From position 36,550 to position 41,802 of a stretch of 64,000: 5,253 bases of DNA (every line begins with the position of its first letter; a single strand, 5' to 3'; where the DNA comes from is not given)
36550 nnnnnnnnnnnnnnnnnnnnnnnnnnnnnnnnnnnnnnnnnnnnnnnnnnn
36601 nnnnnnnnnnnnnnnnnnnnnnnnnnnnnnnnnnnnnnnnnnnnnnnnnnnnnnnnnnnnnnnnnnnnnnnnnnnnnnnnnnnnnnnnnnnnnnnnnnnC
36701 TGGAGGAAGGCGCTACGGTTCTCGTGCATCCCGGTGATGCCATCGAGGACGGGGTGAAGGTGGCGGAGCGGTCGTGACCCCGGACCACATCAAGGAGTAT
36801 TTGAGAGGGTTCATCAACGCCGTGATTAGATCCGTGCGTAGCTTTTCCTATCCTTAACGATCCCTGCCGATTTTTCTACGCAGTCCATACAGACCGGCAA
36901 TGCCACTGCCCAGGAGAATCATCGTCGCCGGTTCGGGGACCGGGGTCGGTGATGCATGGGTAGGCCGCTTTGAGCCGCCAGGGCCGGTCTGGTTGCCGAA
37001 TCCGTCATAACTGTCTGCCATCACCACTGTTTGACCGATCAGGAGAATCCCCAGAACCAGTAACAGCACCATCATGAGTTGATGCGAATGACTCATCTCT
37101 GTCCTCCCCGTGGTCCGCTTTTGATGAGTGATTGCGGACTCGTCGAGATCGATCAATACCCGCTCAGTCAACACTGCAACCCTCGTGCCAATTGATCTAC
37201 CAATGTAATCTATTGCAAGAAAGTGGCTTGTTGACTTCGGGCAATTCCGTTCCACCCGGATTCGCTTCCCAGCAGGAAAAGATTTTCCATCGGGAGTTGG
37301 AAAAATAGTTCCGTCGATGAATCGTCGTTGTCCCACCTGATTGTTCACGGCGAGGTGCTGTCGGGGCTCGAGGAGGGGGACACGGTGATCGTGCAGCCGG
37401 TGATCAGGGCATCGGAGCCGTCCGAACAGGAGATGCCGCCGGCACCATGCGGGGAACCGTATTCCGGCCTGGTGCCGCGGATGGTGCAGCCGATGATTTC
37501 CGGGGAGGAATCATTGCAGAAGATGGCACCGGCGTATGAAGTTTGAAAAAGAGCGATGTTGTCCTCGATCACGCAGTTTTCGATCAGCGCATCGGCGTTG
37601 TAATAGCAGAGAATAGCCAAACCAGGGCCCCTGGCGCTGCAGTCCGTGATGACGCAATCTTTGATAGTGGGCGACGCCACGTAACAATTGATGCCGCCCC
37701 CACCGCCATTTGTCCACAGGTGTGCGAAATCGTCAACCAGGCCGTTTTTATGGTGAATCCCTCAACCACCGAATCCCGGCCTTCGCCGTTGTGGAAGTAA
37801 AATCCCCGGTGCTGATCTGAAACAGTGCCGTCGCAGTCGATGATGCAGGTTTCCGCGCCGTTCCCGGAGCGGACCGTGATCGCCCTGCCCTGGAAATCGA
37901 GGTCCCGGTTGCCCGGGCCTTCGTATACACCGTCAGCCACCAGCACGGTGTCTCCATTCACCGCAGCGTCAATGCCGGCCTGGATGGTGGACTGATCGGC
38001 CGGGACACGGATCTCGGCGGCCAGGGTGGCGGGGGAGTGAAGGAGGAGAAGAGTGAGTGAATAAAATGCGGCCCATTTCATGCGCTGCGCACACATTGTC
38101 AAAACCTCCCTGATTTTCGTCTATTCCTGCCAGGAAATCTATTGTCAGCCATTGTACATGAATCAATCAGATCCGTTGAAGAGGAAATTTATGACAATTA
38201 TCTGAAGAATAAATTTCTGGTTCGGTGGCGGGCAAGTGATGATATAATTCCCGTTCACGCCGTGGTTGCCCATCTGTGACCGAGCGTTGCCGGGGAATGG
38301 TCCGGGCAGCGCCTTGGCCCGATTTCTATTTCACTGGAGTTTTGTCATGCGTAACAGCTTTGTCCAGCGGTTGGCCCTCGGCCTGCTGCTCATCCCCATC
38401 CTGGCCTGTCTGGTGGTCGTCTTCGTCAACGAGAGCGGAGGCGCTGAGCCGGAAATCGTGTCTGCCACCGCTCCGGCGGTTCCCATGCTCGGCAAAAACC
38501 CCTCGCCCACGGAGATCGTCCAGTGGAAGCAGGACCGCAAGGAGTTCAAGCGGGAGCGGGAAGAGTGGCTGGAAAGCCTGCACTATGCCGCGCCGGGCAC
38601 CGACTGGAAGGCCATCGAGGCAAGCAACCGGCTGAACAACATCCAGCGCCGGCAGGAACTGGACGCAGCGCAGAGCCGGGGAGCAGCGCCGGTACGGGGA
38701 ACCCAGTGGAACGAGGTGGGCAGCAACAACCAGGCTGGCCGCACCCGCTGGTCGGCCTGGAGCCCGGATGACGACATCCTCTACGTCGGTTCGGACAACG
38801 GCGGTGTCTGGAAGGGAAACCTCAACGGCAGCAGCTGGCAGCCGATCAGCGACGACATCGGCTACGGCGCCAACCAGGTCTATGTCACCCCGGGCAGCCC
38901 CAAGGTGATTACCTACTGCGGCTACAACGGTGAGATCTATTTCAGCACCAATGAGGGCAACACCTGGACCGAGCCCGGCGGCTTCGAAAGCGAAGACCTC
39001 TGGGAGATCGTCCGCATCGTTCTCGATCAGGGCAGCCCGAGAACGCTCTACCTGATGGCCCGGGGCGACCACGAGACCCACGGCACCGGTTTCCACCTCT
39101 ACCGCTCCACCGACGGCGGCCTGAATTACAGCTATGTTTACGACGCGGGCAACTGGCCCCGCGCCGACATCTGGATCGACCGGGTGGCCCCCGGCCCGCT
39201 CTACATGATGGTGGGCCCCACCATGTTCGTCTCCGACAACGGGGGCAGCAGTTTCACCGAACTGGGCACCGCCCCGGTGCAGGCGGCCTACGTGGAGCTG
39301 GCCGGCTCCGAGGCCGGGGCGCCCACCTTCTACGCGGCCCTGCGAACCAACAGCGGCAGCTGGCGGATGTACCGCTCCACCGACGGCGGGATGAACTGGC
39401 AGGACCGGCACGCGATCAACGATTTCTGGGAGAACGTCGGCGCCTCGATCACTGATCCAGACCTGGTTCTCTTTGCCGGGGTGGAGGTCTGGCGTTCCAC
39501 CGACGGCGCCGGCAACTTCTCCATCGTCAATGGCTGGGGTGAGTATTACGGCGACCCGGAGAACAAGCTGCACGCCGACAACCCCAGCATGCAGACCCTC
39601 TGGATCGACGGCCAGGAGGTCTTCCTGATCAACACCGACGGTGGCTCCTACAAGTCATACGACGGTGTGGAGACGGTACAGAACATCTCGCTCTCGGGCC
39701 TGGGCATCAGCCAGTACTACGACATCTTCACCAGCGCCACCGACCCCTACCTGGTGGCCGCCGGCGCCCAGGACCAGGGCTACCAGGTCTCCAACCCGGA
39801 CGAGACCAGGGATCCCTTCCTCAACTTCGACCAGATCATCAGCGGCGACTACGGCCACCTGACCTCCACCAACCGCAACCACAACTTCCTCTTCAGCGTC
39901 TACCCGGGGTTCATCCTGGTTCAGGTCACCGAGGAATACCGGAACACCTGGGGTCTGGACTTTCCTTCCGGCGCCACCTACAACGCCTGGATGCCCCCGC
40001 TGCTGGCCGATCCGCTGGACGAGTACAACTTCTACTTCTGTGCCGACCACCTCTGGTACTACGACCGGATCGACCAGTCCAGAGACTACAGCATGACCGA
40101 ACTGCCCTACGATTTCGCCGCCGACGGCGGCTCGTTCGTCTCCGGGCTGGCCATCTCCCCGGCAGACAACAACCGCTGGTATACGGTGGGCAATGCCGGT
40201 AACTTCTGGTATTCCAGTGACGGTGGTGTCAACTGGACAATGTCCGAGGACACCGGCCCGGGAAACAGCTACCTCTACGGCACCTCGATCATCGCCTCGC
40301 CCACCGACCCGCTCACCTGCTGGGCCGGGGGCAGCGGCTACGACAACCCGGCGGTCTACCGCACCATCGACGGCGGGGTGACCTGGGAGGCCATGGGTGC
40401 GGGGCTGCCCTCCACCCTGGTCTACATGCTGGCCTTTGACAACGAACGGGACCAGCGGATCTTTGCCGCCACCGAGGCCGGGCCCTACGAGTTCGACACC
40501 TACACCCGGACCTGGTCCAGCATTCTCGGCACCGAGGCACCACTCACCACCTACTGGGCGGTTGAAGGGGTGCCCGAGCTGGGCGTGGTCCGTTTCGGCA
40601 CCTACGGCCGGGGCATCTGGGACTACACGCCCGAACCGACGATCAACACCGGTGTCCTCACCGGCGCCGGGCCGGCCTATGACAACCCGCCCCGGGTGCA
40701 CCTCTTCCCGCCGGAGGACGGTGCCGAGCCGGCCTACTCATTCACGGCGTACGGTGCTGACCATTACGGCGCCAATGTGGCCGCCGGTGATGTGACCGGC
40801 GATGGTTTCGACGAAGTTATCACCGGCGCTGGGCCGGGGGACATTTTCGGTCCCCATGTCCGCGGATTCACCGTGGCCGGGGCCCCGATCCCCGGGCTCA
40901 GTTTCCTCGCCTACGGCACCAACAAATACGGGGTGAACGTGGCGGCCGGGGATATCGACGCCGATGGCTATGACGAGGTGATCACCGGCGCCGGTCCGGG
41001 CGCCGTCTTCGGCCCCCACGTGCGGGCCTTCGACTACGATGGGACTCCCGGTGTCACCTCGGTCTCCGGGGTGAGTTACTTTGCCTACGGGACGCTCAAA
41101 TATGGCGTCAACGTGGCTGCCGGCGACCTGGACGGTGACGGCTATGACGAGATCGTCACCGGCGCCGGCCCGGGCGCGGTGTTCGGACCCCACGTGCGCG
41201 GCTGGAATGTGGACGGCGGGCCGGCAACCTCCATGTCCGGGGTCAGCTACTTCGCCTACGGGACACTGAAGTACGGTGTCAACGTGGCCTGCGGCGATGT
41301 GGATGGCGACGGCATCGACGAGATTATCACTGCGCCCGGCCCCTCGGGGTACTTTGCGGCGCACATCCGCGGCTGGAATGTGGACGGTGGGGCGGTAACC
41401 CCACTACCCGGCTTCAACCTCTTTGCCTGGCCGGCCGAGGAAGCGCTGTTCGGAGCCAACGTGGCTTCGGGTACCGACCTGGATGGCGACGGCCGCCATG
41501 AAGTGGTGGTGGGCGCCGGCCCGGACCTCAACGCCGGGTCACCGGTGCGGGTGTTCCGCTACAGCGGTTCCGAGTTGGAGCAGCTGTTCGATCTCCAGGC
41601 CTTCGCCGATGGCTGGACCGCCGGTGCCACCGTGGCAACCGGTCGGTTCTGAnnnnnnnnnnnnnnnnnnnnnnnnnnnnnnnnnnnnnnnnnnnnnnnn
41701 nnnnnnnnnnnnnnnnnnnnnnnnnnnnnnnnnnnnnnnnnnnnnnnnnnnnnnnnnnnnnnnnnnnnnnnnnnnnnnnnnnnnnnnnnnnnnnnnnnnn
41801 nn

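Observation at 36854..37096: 80-aa PEP-CTERM micro-protein whose mature segment is only about 27 residues and carries an N-Q-T sequon and a Ser/Thr/Pro-rich tail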

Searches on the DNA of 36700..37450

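Call 43: search_rna_families(source=window, start=36700, end=37450, threshold=evalue, max_evalue=1)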
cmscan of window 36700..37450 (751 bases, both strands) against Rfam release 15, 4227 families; matches with E-value up to 1: 1.
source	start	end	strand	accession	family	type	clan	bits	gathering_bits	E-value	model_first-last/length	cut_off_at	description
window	36745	36786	+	RF01124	sR36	Gene; snRNA; snoRNA; CD-box;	-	15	55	0.36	1-55/55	no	Small nucleolar RNA sR36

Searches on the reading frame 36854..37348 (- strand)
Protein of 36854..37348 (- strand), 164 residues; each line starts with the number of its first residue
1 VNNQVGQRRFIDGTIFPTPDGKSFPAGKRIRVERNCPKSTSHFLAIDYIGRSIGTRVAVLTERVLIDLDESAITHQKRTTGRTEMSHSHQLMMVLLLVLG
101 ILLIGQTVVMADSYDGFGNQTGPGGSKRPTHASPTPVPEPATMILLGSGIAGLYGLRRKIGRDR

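Call 5: search_protein_families(library=ncbifam, proteins=[window:36854-37348:-], max_evalue=1)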
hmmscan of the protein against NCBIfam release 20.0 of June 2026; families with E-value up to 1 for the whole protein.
window:36854-37348:- (164 aa): 14 families
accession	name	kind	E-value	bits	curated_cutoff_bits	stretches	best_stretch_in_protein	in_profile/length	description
NF033554.9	floc_PepA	equivalog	6.1e-06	26.2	80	1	135-159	235-259/261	flocculation-associated PEP-CTERM protein PepA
NF038125.1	PEP_CTERM_THxN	subfamily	9.1e-06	25.4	85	1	133-159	220-245/246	THxN family PEP-CTERM protein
TIGR02595.1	PEP_CTERM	domain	1.1e-05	25.9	16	1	137-159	1-22/24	PEP-CTERM sorting domain-containing protein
NF041927.1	Xrt_dep_XDP1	equivalog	3.2e-05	24.1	125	1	131-159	213-241/242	exosortase-dependent surface protein XDP1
NF041538.1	PEP_EDSA_1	subfamily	6.7e-05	22.7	100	1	131-159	279-306/307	EDSAP-1 family PEP-CTERM protein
NF038129.1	PEP_NF038129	equivalog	8.1e-05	22.5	65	1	130-159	164-193/194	NF038129 family PEP-CTERM protein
NF033947.0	PEP-cistern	hypoth_equivalog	0.00015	21.5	60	1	119-159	158-195/195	cistern family PEP-CTERM protein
NF038119.1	PEP_CTERM_MHFG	equivalog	0.0045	17.3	100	1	124-158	223-257/260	MHFG family PEP-CTERM protein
NF038120.1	PEP_CTERM_QFxxD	subfamily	0.0092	15.9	80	1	134-159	190-215/215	NF038120 family PEP-CTERM protein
NF038118.1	PEP_CTERM_CCXG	equivalog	0.045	13.4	90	1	136-159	175-198/199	CCXG family PEP-CTERM protein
TIGR03370.1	VPLPA-CTERM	domain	0.063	13.3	25.35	1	137-159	1-23/25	VPLPA-CTERM sorting domain-containing protein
NF038126.1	PEP_CTERM_FxDxF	subfamily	0.12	12.7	50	1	135-155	140-162/165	FxDxF family PEP-CTERM protein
TIGR03778.1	VPDSG_CTERM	subfamily_domain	0.14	12.4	22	1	142-159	7-24/24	VPDSG-CTERM sorting domain-containing protein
NF035944.1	PEPxxWA-CTERM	domain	0.29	11.1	35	1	137-153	1-19/24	PEPxxWA-CTERM sorting domain-containing protein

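Call 6: search_protein_families(library=pfam, proteins=[window:36854-37348:-], max_evalue=1)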
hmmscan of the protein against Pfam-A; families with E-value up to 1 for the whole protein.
window:36854-37348:- (164 aa): 2 families
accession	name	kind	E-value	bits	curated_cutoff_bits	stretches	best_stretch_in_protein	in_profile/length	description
PF07589.16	PEP-CTERM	-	1.3e-07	31.8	20.7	1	136-159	1-24/24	PEP-CTERM motif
PF18205.6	VPDSG-CTERM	-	0.0089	16.3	25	1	142-160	8-26/26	VPDSG-CTERM motif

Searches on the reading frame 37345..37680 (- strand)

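Call 5: search_protein_families(library=ncbifam, proteins=[window:37345-37680:-], max_evalue=1)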
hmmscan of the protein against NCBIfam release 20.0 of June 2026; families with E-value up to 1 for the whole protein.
window:37345-37680:- (111 aa): 1 family
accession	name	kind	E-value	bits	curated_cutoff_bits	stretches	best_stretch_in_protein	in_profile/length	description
TIGR03804.1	para_beta_helix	repeat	0.029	14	19.45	0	35-69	9-41/44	parallel beta-helix repeat protein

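Call 6: search_protein_families(library=pfam, proteins=[window:37345-37680:-], max_evalue=1)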
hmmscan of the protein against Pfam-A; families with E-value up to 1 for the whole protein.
window:37345-37680:- (111 aa): 4 families
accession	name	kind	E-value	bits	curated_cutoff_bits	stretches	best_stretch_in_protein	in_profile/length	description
PF13229.12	Beta_helix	-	1.6e-09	38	25.9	1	5-98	35-110/158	Right handed beta helix region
PF05048.19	NosD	-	0.031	14.2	23.6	1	7-99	69-147/212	Periplasmic copper-binding protein (NosD)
PF16318.11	DUF4957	-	0.17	12.2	30.8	1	6-57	79-125/142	Domain of unknown function (DUF4957)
PF22063.2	Pdc1_Ge1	-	0.24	11.7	25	1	4-49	6-49/125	Pdc1 Ge1 domain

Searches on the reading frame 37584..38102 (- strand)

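Call 5: search_protein_families(library=ncbifam, proteins=[window:37584-38102:-], max_evalue=1)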
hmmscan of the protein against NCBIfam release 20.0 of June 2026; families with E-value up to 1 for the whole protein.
window:37584-38102:- (172 aa): 1 family
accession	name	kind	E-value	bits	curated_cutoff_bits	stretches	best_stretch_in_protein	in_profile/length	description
TIGR01024.1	rplS_bact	equivalog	0.2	11.8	90.7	1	39-88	12-61/114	50S ribosomal protein L19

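Call 6: search_protein_families(library=pfam, proteins=[window:37584-38102:-], max_evalue=1)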
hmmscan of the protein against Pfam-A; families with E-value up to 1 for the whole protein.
window:37584-38102:- (172 aa): 0 families

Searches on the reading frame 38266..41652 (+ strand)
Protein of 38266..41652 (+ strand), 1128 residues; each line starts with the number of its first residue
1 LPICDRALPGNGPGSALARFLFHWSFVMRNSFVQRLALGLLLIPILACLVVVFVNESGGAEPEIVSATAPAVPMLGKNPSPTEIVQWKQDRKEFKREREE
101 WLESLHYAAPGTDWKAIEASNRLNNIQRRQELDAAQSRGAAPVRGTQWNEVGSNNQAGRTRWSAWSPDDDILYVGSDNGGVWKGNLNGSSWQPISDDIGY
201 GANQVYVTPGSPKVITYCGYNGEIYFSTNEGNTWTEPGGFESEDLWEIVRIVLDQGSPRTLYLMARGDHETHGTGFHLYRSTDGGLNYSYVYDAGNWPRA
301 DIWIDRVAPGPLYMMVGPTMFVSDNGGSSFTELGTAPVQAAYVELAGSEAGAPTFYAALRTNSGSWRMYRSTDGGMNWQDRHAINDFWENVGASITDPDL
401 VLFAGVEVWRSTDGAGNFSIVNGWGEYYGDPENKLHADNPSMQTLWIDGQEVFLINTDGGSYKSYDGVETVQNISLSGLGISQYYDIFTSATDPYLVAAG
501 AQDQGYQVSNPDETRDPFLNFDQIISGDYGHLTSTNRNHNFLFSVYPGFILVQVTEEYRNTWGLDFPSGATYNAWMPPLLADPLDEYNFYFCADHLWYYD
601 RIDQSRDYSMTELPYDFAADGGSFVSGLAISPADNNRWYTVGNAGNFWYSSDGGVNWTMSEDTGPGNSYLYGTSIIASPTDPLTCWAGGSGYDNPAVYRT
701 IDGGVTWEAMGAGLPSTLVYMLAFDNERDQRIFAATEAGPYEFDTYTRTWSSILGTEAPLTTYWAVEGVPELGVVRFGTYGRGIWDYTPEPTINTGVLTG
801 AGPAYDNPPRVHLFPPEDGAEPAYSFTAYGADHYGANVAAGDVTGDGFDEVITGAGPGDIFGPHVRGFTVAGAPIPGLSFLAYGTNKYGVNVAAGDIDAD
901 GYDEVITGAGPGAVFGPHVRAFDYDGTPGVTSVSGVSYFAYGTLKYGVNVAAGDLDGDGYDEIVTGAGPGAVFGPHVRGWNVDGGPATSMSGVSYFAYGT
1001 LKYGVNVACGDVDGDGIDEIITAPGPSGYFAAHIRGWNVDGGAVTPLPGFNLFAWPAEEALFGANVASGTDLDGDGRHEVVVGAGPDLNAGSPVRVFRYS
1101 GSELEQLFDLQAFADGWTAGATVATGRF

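Call 5: search_protein_families(library=ncbifam, proteins=[window:38266-41652:+], max_evalue=1)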
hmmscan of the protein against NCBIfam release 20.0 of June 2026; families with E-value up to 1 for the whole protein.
window:38266-41652:+ (1128 aa): 2 families
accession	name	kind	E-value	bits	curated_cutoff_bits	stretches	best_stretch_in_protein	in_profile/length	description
NF045728.1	glycosyl_F510_1955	equivalog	4.4e-19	68.7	175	5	692-765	110-185/246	F510_1955 family glycosylhydrolase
NF053688.1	BamI_Bacteroidota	equivalog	0.0087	15.4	370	1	136-236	186-284/452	BamI family beta-barrel-assembly machinery protein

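Call 6: search_protein_families(library=pfam, proteins=[window:38266-41652:+], max_evalue=1)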
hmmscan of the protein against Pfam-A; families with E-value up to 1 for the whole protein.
window:38266-41652:+ (1128 aa): 5 families
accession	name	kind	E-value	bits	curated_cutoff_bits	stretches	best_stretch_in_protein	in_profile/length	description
PF01839.29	FG-GAP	-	1.9e-17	63.2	22.1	5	947-970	2-25/37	FG-GAP repeat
PF15902.12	Sortilin-Vps10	-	7e-13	48.6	33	4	185-287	7-108/446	Sortilin, neurotensin receptor 3,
PF13517.12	FG-GAP_3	-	2.1e-09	38.3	26.9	5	896-964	1-60/61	FG-GAP-like repeat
PF02012.26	BNR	-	0.00061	19.8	27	1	369-379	1-11/12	BNR/Asp-box repeat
PF25292.1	Beta-prop_CGLA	-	0.0008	19.4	26.8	0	1006-1023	33-50/316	Lambda-carrageenase beta-propeller domain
